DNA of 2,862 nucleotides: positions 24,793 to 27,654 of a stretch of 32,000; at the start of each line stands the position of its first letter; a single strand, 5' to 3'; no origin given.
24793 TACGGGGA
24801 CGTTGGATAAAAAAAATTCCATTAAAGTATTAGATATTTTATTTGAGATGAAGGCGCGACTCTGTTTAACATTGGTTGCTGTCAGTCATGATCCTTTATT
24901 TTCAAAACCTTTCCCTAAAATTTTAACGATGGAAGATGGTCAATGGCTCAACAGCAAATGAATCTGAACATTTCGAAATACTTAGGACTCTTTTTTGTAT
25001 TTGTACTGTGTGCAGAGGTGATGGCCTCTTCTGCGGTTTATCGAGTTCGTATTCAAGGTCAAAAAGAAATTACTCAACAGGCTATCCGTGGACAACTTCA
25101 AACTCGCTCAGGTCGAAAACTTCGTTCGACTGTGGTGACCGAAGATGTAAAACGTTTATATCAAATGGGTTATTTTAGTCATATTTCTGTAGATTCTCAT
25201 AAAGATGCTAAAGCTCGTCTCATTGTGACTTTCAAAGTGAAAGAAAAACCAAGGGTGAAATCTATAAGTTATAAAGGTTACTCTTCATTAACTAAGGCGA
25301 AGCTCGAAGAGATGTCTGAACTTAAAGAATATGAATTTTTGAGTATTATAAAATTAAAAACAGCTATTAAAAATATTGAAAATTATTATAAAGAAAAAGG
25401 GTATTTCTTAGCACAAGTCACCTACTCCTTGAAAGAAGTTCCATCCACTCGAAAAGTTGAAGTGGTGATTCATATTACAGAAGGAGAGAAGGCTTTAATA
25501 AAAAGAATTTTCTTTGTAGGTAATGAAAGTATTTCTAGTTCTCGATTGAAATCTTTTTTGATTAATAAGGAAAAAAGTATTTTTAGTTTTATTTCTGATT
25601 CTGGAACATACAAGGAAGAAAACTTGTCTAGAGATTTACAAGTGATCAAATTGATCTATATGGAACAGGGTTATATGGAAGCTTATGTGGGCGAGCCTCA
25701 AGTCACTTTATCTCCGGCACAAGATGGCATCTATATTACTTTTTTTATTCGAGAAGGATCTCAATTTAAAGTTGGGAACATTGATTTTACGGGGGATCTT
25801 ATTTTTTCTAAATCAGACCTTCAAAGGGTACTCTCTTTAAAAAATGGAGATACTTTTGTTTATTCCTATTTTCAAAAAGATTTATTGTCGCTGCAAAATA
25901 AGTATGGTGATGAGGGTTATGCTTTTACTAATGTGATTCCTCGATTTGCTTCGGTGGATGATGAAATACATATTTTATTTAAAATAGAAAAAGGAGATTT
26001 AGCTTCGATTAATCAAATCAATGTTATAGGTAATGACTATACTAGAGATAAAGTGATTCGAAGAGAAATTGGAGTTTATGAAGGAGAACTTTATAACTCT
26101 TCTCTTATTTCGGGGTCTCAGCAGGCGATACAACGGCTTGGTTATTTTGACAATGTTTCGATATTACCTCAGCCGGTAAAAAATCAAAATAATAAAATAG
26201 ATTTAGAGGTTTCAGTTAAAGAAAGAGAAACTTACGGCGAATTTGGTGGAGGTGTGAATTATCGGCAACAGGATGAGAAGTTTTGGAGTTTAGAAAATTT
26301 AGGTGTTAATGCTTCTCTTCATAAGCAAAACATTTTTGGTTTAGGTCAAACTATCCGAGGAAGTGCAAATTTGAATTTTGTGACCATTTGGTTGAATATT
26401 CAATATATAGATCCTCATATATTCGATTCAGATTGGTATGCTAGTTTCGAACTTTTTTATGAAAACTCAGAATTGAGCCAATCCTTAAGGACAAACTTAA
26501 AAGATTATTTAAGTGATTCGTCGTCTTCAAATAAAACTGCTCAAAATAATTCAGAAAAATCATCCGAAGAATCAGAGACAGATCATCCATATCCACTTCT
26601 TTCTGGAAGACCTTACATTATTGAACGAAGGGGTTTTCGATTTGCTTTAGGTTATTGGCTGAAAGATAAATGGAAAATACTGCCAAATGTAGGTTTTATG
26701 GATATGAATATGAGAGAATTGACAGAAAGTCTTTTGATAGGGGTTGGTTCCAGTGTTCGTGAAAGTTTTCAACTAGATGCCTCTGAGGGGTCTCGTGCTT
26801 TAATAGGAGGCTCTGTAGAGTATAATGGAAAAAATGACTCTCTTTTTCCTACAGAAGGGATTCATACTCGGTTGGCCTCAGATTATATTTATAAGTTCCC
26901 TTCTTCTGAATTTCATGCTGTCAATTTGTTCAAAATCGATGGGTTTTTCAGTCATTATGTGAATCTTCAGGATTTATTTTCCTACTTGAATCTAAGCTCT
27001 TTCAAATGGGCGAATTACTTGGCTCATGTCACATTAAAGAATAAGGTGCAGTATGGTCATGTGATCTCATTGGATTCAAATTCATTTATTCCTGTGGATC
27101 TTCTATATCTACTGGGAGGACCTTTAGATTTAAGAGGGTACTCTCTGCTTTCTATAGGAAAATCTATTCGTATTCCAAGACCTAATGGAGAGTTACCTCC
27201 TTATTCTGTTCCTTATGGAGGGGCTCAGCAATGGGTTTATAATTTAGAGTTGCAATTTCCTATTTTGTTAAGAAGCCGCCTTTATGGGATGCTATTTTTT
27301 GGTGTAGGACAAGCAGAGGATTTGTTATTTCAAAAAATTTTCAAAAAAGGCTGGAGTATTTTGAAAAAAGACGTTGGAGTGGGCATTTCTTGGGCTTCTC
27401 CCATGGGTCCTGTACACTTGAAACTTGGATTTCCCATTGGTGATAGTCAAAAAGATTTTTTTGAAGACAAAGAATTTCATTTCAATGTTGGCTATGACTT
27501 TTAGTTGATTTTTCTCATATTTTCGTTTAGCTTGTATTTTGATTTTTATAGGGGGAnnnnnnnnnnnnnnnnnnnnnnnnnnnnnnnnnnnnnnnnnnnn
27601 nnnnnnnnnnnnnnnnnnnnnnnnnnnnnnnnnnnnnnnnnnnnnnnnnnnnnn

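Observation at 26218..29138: In-frame ~1.46-kb tandem duplication spanning the bamA barrel, the bamA-skp spacer and the skp leader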

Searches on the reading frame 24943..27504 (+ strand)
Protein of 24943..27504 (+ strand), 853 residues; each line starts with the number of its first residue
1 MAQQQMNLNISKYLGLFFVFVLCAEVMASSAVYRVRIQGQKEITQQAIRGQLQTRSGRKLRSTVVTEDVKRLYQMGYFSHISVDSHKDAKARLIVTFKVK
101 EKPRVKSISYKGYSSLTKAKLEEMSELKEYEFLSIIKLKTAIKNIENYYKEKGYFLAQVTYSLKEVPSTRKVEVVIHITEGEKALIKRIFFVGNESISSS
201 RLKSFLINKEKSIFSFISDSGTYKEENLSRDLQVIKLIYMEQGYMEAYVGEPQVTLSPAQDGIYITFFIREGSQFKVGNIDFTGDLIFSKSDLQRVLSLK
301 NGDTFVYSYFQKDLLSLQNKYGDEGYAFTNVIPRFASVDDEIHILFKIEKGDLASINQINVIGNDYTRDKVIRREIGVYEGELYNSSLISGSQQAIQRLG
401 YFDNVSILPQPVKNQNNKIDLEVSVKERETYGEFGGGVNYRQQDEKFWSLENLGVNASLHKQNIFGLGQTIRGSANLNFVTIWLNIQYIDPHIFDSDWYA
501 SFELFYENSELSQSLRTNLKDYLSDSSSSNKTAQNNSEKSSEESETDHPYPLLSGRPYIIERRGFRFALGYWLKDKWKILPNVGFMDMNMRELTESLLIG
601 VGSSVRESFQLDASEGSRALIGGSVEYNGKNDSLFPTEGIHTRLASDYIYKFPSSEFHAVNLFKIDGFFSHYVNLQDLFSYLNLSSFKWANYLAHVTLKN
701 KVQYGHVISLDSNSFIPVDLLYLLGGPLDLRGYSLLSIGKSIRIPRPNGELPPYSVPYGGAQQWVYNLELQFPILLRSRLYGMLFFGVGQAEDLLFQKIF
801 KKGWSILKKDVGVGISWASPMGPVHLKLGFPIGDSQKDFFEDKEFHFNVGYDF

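Call 9: search_protein_families(library=pfam, proteins=[window:24943-27504:+], max_evalue=0.01)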
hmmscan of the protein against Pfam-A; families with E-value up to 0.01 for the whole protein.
window:24943-27504:+ (853 aa): 6 families
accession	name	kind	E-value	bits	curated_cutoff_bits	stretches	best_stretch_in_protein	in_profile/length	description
PF07244.20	POTRA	-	1.6e-63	211.8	21.3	5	355-428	2-79/79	Surface antigen variable number repeat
PF01103.29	Omp85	-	3.2e-33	116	24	1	463-853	1-325/325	Omp85 superfamily domain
PF08479.16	POTRA_2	-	3.4e-06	27.2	24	1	105-163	3-61/76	POTRA domain, ShlB-type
PF08478.15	POTRA_1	-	3.7e-05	24.4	23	0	355-406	2-53/69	POTRA domain, FtsQ-type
PF25280.1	POTRA2_Toc75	-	0.00065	20.3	27.5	0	124-182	58-112/112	Toc75-like, second POTRA domain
PF25282.1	POTRA1_3_Toc75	-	0.0028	18.2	27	0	378-427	50-99/99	Toc75-like, POTRA domain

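Call 13: list_cluster_members(proteins=[P0001, window:24943-27504:+, window:29017-29517:+])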
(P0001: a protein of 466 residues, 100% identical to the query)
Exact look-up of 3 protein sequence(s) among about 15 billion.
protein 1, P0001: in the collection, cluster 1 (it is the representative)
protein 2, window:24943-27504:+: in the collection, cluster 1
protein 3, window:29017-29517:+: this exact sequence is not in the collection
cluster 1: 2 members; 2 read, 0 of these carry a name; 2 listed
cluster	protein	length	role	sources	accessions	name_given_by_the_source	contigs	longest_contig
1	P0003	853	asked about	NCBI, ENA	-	-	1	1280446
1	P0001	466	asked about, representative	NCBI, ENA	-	-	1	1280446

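Call 15: find_related_loci(query=A1, collection=genome_contigs, flank=6000)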
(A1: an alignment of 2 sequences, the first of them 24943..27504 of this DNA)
Query A1 (853 aa) in genome_contigs; peptide patterns used: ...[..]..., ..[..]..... (x = any residue, [..] = any of these).
39 stretches matched a pattern, but none encodes a relative of the query by tblastn (E <= 1e-3).

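Call 16: find_related_loci(query=A1, collection=metagenome_contigs, flank=6000)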
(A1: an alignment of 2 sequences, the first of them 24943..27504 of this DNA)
Query A1 (853 aa) in metagenome_contigs; peptide patterns used: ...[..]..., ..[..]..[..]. (x = any residue, [..] = any of these).
224 stretches matched a pattern, but none encodes a relative of the query by tblastn (E <= 1e-3).
